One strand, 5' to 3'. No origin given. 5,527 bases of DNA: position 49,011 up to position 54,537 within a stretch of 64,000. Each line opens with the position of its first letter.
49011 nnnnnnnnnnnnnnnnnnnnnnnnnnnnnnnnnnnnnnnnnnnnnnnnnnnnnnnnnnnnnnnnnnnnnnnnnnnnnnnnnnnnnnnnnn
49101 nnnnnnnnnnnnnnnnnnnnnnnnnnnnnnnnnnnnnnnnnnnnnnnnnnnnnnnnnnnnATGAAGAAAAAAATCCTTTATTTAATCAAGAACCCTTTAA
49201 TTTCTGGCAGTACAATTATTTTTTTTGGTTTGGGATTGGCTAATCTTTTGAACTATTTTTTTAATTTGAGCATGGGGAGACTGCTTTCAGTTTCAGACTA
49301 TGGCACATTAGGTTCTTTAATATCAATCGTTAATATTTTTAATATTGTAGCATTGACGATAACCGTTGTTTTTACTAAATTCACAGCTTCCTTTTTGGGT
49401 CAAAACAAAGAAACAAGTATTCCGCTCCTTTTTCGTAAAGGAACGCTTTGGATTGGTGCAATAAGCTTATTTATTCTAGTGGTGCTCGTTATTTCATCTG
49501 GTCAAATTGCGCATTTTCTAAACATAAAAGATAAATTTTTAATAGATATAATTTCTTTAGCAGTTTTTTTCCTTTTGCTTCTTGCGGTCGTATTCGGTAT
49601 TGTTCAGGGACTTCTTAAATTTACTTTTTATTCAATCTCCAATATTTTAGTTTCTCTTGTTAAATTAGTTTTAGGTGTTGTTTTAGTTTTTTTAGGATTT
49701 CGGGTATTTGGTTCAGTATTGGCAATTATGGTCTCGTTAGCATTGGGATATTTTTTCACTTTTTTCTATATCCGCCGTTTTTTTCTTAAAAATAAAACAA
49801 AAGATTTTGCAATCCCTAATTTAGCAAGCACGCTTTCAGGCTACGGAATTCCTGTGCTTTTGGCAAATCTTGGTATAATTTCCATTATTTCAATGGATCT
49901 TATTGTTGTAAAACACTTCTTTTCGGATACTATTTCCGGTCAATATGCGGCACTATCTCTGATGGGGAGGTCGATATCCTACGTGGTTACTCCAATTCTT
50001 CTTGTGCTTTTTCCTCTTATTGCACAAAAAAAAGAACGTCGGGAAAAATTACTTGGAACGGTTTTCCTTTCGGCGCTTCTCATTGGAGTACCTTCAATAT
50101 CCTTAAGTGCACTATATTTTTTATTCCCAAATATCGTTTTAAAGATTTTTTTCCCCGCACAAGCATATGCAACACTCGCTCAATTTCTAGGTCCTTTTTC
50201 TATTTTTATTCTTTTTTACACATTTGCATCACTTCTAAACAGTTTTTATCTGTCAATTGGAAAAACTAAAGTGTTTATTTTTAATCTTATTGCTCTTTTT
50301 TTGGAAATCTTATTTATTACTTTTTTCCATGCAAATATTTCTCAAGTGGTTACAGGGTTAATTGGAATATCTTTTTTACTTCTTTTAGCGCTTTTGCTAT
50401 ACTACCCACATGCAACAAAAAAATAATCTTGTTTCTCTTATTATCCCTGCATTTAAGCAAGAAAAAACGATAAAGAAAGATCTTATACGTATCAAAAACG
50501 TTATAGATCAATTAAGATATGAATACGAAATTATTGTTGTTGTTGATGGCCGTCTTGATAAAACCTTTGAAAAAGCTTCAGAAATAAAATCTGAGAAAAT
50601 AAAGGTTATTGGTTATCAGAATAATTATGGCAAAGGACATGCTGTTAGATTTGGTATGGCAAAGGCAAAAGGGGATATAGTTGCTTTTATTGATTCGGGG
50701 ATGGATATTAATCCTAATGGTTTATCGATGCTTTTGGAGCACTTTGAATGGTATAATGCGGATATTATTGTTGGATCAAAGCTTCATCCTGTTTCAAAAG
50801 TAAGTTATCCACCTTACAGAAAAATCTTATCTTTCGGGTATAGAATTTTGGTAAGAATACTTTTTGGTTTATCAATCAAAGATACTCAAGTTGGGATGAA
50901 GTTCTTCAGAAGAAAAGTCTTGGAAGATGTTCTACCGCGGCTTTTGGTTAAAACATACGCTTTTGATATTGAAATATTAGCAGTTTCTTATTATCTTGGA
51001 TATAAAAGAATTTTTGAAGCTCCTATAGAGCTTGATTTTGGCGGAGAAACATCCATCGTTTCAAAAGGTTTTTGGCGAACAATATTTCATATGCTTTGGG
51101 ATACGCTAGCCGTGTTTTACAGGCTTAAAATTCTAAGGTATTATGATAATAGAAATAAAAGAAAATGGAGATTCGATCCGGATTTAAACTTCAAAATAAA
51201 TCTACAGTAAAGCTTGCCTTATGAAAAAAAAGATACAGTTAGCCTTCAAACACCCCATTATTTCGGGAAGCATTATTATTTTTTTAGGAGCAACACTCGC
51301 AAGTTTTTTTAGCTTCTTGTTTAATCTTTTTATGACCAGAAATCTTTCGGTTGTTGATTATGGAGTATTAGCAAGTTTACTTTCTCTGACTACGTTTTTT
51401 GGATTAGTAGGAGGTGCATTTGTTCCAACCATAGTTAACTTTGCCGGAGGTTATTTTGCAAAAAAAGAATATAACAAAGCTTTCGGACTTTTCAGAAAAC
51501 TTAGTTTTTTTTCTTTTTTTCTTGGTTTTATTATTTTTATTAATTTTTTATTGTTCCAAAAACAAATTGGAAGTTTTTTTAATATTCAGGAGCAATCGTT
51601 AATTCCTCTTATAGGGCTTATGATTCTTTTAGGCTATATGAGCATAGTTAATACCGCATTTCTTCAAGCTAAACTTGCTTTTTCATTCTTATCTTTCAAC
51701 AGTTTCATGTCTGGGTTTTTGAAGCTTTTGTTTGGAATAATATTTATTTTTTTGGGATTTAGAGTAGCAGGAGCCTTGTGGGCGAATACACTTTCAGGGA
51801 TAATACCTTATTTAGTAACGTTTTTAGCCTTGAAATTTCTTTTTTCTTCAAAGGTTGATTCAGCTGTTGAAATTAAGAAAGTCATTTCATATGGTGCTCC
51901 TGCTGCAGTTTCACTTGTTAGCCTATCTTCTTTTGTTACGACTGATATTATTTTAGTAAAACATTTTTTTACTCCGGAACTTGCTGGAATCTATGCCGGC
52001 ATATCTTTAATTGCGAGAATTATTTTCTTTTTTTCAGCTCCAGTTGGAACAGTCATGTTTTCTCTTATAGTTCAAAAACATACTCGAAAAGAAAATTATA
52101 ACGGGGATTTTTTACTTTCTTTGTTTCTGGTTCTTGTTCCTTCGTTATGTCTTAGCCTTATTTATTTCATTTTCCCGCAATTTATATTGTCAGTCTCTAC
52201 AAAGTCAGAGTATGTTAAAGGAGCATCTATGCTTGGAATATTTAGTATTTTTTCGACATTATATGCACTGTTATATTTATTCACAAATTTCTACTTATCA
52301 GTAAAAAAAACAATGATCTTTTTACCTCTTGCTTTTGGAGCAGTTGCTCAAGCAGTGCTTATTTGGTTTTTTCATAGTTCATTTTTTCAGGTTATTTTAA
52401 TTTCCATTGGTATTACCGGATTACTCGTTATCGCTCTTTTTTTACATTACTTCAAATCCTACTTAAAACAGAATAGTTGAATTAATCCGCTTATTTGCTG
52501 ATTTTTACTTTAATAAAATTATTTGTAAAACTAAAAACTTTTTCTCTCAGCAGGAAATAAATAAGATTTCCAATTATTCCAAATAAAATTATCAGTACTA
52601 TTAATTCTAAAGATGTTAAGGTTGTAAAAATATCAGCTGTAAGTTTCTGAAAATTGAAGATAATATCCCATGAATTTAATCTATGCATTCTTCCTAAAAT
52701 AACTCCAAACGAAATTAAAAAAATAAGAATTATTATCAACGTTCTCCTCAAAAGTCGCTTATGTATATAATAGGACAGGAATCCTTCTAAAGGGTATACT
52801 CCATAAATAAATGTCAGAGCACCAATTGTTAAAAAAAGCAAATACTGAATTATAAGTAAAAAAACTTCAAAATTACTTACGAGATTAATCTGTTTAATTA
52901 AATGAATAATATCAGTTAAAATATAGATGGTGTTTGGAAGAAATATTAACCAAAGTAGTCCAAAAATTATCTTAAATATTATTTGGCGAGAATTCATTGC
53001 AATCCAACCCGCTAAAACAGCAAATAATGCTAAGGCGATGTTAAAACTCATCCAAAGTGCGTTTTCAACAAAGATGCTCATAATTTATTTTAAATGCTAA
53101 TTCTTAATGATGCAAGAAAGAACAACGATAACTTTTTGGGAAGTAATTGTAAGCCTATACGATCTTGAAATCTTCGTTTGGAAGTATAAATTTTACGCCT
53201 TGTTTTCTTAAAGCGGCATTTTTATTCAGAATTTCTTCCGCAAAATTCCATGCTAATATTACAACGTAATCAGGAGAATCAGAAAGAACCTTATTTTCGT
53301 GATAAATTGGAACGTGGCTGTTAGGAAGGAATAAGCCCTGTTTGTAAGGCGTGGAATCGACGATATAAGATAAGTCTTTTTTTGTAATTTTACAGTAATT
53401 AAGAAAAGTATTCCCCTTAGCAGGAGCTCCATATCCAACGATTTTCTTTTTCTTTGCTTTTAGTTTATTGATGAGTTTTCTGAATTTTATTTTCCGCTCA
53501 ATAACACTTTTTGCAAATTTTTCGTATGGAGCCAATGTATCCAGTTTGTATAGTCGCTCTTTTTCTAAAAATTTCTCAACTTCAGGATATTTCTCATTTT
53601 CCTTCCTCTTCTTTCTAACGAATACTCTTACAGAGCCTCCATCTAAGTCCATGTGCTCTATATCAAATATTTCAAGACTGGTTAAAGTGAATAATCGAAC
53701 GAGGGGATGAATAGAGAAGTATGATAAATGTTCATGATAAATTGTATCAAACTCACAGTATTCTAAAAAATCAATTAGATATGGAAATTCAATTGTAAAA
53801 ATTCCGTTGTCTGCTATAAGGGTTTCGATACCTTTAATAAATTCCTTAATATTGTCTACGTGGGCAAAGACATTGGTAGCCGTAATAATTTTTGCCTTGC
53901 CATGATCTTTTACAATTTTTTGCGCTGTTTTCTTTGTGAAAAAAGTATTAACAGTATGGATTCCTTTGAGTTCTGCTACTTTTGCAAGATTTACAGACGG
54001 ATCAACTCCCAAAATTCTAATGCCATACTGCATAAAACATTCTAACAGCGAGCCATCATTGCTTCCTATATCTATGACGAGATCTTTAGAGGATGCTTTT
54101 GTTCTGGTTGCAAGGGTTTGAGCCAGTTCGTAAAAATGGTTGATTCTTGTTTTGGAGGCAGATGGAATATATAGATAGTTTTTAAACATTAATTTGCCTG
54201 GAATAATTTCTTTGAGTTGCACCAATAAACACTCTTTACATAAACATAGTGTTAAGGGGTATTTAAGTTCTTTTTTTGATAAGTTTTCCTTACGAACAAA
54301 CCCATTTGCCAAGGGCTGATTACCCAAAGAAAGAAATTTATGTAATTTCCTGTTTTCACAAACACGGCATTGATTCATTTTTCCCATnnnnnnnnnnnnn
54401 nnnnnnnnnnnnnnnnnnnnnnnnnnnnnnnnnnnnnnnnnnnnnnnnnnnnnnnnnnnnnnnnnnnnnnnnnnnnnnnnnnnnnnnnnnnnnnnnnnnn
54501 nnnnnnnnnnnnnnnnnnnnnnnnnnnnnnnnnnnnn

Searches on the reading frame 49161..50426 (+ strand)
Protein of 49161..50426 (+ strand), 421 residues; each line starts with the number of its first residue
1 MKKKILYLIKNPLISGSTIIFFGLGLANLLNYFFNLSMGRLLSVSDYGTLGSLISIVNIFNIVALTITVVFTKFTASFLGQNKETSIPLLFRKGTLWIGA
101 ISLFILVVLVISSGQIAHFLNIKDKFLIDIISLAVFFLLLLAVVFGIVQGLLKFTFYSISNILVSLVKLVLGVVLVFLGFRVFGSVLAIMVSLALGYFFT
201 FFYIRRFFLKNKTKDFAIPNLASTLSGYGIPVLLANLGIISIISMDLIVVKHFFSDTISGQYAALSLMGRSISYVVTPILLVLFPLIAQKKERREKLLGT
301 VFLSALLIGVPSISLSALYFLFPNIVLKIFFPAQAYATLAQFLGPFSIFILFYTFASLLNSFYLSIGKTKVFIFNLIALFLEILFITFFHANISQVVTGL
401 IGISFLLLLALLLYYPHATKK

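Call 33: search_protein_families(library=pfam, proteins=[window:49161-50426:+], max_evalue=0.001)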
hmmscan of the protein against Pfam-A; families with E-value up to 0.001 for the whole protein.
window:49161-50426:+ (421 aa): 3 families
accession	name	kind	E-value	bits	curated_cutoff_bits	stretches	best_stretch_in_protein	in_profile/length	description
PF01943.22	Polysacc_synt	-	3.4e-10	40.3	28.2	1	16-289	4-272/274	Polysaccharide biosynthesis protein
PF13440.11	Polysacc_synt_3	-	5.5e-08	32.8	23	1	38-331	2-284/293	Polysaccharide biosynthesis protein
PF01554.23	MatE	-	7.5e-05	22.9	24.9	1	22-173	4-160/161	MatE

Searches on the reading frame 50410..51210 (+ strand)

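Call 33: search_protein_families(library=pfam, proteins=[window:50410-51210:+], max_evalue=0.001)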
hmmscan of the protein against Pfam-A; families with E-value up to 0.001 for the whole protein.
window:50410-51210:+ (266 aa): 3 families
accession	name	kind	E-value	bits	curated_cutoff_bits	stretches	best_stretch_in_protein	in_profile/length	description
PF00535.33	Glycos_transf_2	-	5.8e-23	82.1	23.3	1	9-174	1-167/168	Glycosyl transferase family 2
PF10111.15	Glyco_tranf_2_2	-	9.7e-07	29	27.3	1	9-98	1-92/276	Glycosyltransferase like family 2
PF13641.12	Glyco_tranf_2_3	-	9.9e-06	26.2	27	1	8-124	3-123/230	Glycosyltransferase like family 2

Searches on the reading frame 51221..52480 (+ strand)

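Call 33: search_protein_families(library=pfam, proteins=[window:51221-52480:+], max_evalue=0.001)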
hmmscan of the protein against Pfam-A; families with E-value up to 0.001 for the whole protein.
window:51221-52480:+ (419 aa): 2 families
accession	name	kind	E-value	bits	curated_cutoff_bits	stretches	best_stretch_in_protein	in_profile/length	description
PF13440.11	Polysacc_synt_3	-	1.8e-08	34.4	23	1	38-295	2-252/293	Polysaccharide biosynthesis protein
PF01943.22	Polysacc_synt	-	0.00032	20.7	28.2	1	15-280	3-267/274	Polysaccharide biosynthesis protein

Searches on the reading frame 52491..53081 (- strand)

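Call 58: search_protein_families(library=pfam, proteins=[window:52491-53081:-], max_evalue=0.001)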
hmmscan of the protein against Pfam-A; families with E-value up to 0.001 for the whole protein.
window:52491-53081:- (196 aa): 1 family
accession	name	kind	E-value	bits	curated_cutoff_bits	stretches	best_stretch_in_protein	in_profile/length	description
PF07099.16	DUF1361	-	9.6e-27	94.3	25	1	14-170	2-165/169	Protein of unknown function (DUF1361)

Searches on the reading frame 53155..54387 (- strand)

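Call 58: search_protein_families(library=pfam, proteins=[window:53155-54387:-], max_evalue=0.001)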
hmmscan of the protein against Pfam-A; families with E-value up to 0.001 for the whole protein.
window:53155-54387:- (410 aa): 6 families
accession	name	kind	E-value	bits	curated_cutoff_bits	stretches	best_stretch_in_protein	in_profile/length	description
PF08484.17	Methyltransf_14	-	2.7e-54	183.7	23.5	1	248-403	2-158/160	C-methyltransferase C-terminal domain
PF08421.16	Methyltransf_13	-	6.5e-21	74.7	31.3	1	7-68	1-62/62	Putative zinc binding domain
PF13489.12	Methyltransf_23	-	1e-15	58.3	27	1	88-236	9-157/164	Methyltransferase domain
PF08242.18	Methyltransf_12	-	9.4e-09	36.3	30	1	105-197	1-98/98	Methyltransferase domain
PF08241.18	Methyltransf_11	-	1.6e-07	32.3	21.2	1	106-198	2-94/95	Methyltransferase domain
PF13649.12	Methyltransf_25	-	4.2e-05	24.6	27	1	104-195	1-97/97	Methyltransferase domain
